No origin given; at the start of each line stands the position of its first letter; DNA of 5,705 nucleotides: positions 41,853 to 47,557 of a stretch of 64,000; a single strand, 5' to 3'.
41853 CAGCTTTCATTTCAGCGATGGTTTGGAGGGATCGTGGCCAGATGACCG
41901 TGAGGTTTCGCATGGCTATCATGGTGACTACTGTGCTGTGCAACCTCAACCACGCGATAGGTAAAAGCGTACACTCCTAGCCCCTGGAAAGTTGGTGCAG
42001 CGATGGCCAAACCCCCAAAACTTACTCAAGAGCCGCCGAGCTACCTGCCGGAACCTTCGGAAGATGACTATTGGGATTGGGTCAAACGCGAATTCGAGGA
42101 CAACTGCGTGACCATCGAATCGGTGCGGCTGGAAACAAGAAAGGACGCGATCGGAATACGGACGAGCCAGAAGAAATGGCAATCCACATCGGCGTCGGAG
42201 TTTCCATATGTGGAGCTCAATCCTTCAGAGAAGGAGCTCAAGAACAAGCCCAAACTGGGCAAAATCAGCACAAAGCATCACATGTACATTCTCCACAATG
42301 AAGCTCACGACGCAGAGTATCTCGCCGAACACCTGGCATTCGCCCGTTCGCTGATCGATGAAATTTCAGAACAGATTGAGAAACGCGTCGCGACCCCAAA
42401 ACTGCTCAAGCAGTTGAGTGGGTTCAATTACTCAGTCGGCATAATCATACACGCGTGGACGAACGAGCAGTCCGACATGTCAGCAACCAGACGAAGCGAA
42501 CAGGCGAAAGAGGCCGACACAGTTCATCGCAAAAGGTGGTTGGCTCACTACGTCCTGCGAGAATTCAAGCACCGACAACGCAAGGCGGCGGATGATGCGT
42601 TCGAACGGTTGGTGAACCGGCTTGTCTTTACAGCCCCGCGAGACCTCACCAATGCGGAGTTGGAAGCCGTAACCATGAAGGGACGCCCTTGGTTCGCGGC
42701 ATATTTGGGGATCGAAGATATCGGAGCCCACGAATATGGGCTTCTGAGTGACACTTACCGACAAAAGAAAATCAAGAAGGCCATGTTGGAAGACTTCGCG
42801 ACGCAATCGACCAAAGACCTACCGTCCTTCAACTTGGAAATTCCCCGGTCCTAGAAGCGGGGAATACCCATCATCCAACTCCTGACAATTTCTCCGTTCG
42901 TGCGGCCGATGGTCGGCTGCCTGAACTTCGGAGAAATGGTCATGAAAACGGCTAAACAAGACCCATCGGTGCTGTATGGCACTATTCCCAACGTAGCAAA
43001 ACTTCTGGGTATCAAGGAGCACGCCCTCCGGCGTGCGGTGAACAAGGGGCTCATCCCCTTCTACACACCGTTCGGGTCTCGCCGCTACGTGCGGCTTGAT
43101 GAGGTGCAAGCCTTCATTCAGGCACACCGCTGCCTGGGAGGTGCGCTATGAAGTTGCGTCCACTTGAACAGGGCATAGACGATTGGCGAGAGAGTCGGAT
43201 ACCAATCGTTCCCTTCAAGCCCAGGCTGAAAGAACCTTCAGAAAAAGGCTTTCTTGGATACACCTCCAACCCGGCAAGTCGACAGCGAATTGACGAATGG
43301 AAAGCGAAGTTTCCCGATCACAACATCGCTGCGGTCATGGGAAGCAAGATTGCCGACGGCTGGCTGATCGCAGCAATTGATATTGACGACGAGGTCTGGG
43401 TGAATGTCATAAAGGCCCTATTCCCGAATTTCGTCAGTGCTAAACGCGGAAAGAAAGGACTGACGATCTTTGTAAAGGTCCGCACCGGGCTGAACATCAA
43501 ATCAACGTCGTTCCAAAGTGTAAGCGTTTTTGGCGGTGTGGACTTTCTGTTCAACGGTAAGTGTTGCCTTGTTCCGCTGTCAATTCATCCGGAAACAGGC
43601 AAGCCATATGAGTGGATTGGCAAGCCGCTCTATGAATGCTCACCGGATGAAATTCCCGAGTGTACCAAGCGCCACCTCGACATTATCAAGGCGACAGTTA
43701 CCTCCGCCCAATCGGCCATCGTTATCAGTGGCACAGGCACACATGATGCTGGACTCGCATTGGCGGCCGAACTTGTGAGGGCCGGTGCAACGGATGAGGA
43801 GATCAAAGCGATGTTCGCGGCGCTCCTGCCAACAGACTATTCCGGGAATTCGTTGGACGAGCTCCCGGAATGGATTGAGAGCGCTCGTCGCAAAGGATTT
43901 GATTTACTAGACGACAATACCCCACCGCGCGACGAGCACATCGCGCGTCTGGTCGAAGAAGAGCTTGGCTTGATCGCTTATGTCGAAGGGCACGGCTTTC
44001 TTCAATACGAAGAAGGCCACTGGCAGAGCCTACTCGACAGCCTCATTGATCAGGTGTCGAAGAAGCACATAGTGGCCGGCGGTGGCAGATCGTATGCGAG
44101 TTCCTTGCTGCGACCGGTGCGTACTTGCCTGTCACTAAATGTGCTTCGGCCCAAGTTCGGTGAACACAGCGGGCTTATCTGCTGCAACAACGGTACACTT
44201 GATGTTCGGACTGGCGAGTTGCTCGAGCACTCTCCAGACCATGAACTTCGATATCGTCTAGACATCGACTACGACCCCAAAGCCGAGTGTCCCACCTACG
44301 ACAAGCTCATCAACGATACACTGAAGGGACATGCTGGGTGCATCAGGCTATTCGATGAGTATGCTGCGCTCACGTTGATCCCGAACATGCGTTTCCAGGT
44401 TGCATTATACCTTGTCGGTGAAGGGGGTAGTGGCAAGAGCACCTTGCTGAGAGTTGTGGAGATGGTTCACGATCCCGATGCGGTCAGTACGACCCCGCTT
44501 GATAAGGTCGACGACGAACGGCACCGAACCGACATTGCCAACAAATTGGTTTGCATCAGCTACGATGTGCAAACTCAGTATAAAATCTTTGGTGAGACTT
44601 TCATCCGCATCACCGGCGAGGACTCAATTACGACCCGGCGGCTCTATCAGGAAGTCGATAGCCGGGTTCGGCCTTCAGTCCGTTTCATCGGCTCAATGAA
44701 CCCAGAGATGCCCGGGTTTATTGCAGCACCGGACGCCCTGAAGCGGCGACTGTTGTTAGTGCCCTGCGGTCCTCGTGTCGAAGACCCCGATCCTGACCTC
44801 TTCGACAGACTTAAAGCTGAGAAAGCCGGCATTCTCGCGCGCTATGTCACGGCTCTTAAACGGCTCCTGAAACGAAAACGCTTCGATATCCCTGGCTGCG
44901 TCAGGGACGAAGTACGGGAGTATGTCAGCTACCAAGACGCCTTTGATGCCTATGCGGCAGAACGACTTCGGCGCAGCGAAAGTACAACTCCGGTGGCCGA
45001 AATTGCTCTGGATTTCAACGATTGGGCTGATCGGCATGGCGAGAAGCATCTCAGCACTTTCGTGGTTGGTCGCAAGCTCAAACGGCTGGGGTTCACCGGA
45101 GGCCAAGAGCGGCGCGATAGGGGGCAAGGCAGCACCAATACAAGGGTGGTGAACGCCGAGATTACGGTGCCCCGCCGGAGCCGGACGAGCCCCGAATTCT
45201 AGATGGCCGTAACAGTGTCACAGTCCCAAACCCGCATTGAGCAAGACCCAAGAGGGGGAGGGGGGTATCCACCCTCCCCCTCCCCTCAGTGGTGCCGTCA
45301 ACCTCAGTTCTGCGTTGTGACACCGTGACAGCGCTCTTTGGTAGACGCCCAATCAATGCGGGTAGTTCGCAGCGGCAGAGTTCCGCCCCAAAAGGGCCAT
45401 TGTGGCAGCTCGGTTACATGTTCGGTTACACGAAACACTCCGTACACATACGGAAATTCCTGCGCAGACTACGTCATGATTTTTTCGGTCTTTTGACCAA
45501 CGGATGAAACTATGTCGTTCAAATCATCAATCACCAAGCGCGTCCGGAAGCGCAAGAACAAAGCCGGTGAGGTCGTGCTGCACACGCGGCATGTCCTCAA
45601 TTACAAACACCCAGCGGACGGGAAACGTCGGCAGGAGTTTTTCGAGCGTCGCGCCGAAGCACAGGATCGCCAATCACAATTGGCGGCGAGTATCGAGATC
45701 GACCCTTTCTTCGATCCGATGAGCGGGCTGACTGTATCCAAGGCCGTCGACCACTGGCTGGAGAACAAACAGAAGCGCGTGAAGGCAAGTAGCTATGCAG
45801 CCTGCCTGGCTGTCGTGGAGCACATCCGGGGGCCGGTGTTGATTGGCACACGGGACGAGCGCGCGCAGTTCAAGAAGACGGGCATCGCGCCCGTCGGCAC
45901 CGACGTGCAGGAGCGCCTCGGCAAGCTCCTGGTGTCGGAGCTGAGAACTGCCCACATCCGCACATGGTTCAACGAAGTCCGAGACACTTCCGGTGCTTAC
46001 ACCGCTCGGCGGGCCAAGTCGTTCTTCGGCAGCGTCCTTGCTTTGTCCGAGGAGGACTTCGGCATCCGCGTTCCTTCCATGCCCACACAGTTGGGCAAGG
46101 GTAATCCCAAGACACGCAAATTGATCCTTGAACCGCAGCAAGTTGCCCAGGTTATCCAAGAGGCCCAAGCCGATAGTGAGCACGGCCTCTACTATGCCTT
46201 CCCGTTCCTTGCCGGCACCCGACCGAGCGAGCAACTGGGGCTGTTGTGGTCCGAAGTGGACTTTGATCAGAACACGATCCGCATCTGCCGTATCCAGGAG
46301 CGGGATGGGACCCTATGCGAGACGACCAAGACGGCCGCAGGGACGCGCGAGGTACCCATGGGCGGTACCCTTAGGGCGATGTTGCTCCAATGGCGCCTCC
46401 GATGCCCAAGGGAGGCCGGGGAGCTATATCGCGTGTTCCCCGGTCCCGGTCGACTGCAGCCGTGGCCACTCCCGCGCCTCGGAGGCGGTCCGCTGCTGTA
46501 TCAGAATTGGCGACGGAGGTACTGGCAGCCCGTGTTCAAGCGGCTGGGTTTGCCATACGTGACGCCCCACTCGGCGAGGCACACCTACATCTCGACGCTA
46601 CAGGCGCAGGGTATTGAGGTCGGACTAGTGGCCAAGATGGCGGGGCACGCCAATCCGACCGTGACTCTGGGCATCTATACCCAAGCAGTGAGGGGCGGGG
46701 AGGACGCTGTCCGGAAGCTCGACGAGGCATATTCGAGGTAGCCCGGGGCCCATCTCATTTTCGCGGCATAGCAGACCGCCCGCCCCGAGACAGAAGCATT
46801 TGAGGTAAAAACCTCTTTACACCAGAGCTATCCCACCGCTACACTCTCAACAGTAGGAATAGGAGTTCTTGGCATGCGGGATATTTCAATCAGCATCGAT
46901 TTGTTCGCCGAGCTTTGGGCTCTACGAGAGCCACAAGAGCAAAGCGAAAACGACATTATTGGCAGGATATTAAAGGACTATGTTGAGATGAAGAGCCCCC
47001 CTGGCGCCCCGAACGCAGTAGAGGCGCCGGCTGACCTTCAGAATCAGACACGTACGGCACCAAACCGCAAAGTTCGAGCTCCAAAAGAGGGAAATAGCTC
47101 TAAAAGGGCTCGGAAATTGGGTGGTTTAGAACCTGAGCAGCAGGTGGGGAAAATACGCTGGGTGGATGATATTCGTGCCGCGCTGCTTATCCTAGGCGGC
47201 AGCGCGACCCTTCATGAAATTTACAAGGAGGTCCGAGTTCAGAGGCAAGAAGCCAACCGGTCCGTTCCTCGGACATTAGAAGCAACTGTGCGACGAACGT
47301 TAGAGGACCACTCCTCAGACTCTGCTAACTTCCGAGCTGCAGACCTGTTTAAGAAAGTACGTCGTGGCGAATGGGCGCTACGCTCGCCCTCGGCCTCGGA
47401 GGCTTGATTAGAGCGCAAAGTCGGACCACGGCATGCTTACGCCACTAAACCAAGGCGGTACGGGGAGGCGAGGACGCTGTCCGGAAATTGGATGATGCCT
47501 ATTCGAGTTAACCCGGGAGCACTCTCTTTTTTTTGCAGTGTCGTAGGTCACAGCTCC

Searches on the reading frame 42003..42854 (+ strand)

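Call 3: search_protein_families(library=pfam, proteins=[window:42003-42854:+], max_evalue=0.1)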
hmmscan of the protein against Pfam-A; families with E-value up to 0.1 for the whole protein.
window:42003-42854:+ (283 aa): 1 family
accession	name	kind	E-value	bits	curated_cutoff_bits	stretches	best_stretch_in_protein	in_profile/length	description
PF17452.7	YnfE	-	0.0046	17.6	25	1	168-223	24-76/78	Uncharacterized YnfE-like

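Call 4: search_protein_families(library=padloc, proteins=[window:42003-42854:+], max_evalue=0.1)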
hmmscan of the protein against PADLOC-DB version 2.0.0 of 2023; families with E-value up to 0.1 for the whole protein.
window:42003-42854:+ (283 aa): 0 families

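Call 5: search_protein_families(library=ncbifam, proteins=[window:42003-42854:+], max_evalue=0.1)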
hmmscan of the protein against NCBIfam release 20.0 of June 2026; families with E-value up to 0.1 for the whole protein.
window:42003-42854:+ (283 aa): 0 families

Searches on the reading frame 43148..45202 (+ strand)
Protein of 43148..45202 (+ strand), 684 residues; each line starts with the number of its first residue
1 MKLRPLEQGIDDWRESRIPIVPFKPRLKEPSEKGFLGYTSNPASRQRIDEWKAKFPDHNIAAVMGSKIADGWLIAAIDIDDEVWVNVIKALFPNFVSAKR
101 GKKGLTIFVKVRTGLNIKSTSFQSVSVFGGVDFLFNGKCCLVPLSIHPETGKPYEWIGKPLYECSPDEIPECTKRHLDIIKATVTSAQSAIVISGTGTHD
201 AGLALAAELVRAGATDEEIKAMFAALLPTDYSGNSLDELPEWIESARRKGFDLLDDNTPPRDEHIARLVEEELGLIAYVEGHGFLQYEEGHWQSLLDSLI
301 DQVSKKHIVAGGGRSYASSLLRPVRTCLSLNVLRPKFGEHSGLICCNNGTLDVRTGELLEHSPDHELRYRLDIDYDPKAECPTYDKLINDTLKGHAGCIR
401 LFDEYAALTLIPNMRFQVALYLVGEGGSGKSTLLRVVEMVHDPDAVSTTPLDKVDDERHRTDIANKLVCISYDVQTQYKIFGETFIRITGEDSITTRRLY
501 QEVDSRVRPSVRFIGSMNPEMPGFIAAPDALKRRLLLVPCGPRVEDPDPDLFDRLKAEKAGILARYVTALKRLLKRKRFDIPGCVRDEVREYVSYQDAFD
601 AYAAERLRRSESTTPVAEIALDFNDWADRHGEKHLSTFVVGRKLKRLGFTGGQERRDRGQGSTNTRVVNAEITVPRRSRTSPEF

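Call 3: search_protein_families(library=pfam, proteins=[window:43148-45202:+], max_evalue=0.1)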
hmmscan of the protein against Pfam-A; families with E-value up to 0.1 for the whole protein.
window:43148-45202:+ (684 aa): 11 families
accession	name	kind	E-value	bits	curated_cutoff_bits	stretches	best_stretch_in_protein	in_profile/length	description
PF08706.16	D5_N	-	1.3e-13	51.9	22.4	1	308-392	62-144/145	D5 N terminal like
PF09250.16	Prim-Pol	-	1.6e-12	48.6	22.8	1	18-171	9-157/158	Bifunctional DNA primase/polymerase, N-terminal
PF19263.5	DUF5906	-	5.9e-09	37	27.6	1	422-527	1-108/114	Family of unknown function (DUF5906)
PF00005.33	ABC_tran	-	0.0029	18.7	25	1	420-448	14-42/137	ABC transporter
PF00503.26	G-alpha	-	0.014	15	48.8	1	417-444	21-48/333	G-protein alpha subunit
PF13191.12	AAA_16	-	0.024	15.6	32.6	0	419-438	26-45/167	AAA ATPase domain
PF05272.17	VapE-like_dom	-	0.025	14.5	25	1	409-571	43-193/217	Virulence-associated protein E-like domain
PF13304.12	AAA_21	-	0.034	14.6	27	0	422-446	4-30/304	AAA domain, putative AbiEii toxin, Type IV TA system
PF13555.12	AAA_29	-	0.068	13.4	27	0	419-434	24-39/61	P-loop containing region of AAA domain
PF13401.12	AAA_22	-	0.082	13.7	27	0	420-455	8-46/130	AAA domain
PF18751.7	Ploopntkinase3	-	0.087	12.8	27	0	420-451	6-37/187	P-loop Nucleotide Kinase3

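Call 4: search_protein_families(library=padloc, proteins=[window:43148-45202:+], max_evalue=0.1)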
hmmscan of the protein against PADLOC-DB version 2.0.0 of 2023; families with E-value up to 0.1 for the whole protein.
window:43148-45202:+ (684 aa): 2 families
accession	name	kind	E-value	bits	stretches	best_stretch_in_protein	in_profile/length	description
PDLC04178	HEC-01A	-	0.0034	14.5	1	415-454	26-63/399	-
PDLC00303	PtuA1|PtuA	-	0.035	11.2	1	417-499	13-95/386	AAA ATPase domain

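Call 5: search_protein_families(library=ncbifam, proteins=[window:43148-45202:+], max_evalue=0.1)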
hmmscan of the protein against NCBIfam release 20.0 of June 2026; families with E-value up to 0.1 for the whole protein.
window:43148-45202:+ (684 aa): 17 families
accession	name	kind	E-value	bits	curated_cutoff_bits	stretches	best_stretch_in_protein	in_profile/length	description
TIGR01613.1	primase_Cterm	subfamily_domain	1.3e-40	139.1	108.7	1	344-636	3-300/304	phage/plasmid primase, P4 family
NF011296.0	PRK14709.1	subfamily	3.3e-35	121.6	613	1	295-660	83-454/469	hypothetical protein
NF005477.0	PRK07078.1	subfamily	1.8e-22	79.4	1014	1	346-649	422-728/759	hypothetical protein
NF041774.1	tung_ATPbind_TupC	equivalog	0.0029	16.6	400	1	421-446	30-55/319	tungstate ABC transporter ATP-binding protein TupC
NF000355.4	ribo_prot_ABC_F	equivalog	0.011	14.6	380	1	422-487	33-100/499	ribosomal protection-like ABC-F family protein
NF007601.2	PRK10247.1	equivalog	0.017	14.6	292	1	420-485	30-91/204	iron efflux ABC transporter ATP-binding subunit FetA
TIGR02315.1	ABC_phnC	equivalog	0.026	13.9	266.1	1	421-448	32-59/243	phosphonate ABC transporter ATP-binding protein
NF008453.0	PRK11308.1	subfamily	0.026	13.7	408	1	419-445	50-76/334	dipeptide ABC transporter ATP-binding protein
NF040873.1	AztA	equivalog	0.035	13.7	220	1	420-445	21-46/191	zinc ABC transporter ATP-binding protein AztA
NF007253.0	PRK09700.1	equivalog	0.046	12.3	772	1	421-466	35-79/510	D-allose ABC transporter ATP-binding protein AlsA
TIGR02673.1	FtsE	equivalog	0.058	13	264.85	1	420-445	31-56/214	cell division ATP-binding protein FtsE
NF007879.0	PRK10584.1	equivalog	0.061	13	336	0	419-457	38-80/228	putative ABC transporter ATP-binding protein YbbA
TIGR03608.1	L_ocin_972_ABC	subfamily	0.072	12.5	254.85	0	421-446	28-53/206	putative bacteriocin export ABC transporter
NF050108.1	galactan_ABC_ATP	equivalog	0.079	12.1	400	0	420-446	58-84/244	galactan export ABC transporter ATP-binding subunit Wzt/RfbE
NF047739.1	antiphage_MADS3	equivalog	0.086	12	420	0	421-448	25-50/427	methylation-associated defense system AAA family ATPase MAD3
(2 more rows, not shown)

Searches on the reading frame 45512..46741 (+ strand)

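Call 3: search_protein_families(library=pfam, proteins=[window:45512-46741:+], max_evalue=0.1)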
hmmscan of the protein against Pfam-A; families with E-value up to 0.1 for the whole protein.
window:45512-46741:+ (409 aa): 3 families
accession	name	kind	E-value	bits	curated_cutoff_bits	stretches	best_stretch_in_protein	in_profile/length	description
PF00589.27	Phage_integrase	-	8.8e-16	58.6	27.1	1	206-392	3-168/172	Phage integrase family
PF14659.12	Phage_int_SAM_3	-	0.00021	21.9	22.6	0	74-97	1-24/58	Phage integrase, N-terminal SAM-like domain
PF22022.2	Phage_int_M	-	0.006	17.2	27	1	129-177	29-77/96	Phage integrase central domain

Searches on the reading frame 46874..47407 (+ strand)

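Call 3: search_protein_families(library=pfam, proteins=[window:46874-47407:+], max_evalue=0.1)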
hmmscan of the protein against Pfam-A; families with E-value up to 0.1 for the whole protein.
window:46874-47407:+ (177 aa): 1 family
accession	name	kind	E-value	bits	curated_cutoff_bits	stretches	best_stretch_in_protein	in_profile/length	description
PF18562.6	CIDR1_gamma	-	0.048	14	25.3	0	146-167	16-37/52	Cysteine-Rich Interdomain Region 1 gamma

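Call 64: search_protein_families(library=padloc, proteins=[window:46874-47407:+], max_evalue=0.001)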
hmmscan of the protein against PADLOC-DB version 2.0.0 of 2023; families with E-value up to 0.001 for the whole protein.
window:46874-47407:+ (177 aa): 0 families
